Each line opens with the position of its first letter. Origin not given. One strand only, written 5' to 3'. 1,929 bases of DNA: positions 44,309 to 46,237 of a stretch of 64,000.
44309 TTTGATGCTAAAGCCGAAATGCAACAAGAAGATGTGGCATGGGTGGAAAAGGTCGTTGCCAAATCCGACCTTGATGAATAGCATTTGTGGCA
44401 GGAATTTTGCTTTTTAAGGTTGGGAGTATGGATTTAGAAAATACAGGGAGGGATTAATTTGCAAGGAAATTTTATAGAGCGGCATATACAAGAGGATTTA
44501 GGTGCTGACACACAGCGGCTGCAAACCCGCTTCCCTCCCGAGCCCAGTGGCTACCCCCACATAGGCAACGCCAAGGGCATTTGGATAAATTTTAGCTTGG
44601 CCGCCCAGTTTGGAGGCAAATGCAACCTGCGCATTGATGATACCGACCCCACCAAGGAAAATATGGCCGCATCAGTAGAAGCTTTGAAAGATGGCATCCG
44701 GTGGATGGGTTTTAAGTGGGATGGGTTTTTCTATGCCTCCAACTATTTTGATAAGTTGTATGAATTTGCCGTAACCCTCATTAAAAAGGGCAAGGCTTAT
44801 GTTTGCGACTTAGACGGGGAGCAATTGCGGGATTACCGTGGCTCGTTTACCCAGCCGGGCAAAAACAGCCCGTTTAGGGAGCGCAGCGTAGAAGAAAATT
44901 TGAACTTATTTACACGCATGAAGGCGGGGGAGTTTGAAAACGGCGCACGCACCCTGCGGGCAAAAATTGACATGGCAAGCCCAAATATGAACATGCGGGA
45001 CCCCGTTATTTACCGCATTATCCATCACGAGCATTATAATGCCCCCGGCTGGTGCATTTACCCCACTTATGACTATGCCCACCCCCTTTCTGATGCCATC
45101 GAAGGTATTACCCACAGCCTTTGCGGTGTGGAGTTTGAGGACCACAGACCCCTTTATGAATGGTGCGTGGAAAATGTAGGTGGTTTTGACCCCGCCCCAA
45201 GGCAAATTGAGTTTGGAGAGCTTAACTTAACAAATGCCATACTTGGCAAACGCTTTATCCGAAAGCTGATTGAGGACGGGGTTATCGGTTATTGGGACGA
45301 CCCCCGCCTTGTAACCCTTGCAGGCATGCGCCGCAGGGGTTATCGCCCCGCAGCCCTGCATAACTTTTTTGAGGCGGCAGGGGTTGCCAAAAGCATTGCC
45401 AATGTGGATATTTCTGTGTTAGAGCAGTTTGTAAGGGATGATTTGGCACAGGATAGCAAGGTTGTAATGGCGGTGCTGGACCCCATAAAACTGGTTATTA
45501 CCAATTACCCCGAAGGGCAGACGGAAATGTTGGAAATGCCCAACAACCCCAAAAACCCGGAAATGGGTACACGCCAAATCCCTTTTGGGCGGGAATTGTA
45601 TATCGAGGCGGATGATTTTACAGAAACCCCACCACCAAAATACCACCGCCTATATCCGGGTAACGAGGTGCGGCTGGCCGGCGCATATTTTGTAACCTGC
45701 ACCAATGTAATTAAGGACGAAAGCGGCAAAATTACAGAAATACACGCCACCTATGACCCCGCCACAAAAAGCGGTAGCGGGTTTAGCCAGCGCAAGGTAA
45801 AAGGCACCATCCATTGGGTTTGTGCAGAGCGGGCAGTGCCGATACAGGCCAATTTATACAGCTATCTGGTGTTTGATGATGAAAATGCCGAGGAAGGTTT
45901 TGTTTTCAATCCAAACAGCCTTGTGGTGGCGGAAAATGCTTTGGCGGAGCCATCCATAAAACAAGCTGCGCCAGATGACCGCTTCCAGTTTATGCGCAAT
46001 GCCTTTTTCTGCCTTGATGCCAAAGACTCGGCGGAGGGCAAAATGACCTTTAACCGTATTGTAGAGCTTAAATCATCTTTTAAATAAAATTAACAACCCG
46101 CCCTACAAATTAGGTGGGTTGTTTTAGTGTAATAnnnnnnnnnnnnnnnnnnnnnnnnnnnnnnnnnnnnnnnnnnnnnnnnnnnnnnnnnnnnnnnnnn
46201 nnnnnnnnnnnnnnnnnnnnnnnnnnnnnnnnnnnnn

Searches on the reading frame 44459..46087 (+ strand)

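Call 23: search_protein_families(library=ncbifam, proteins=[window:44459-46087:+], max_evalue=1e-10)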
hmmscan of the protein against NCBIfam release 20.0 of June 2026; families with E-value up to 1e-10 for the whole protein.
window:44459-46087:+ (542 aa): 8 families
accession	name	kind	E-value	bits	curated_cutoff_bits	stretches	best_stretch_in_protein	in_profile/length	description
NF011291.0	PRK14703.1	equivalog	6.6e-214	712.5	681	1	3-540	13-555/769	glutamine--tRNA ligase/YqeY domain fusion protein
TIGR00440.1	glnS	equivalog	2e-188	627.6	425.8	1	22-541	2-522/524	glutamine--tRNA ligase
TIGR00463.1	gltX_arch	equivalog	2.4e-96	323.5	401.75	1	15-525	88-551/560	glutamate--tRNA ligase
NF003169.0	PRK04156.1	equivalog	1.2e-87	294.9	516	1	15-531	96-564/567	glutamate--tRNA ligase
TIGR00464.1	gltX_bact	equivalog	2.1e-21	76.4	289.95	1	21-225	2-206/470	glutamate--tRNA ligase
NF004314.0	PRK05710.1-3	equivalog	1.3e-13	51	256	1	20-141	6-127/297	tRNA glutamyl-Q(34) synthetase GluQRS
NF004315.1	PRK05710.1-4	equivalog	1.4e-13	50.9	250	1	23-124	1-102/274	tRNA glutamyl-Q(34) synthetase GluQRS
TIGR03838.1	queuosine_YadB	equivalog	3e-12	46.5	276.7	1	23-133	3-107/272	tRNA glutamyl-Q(34) synthetase GluQRS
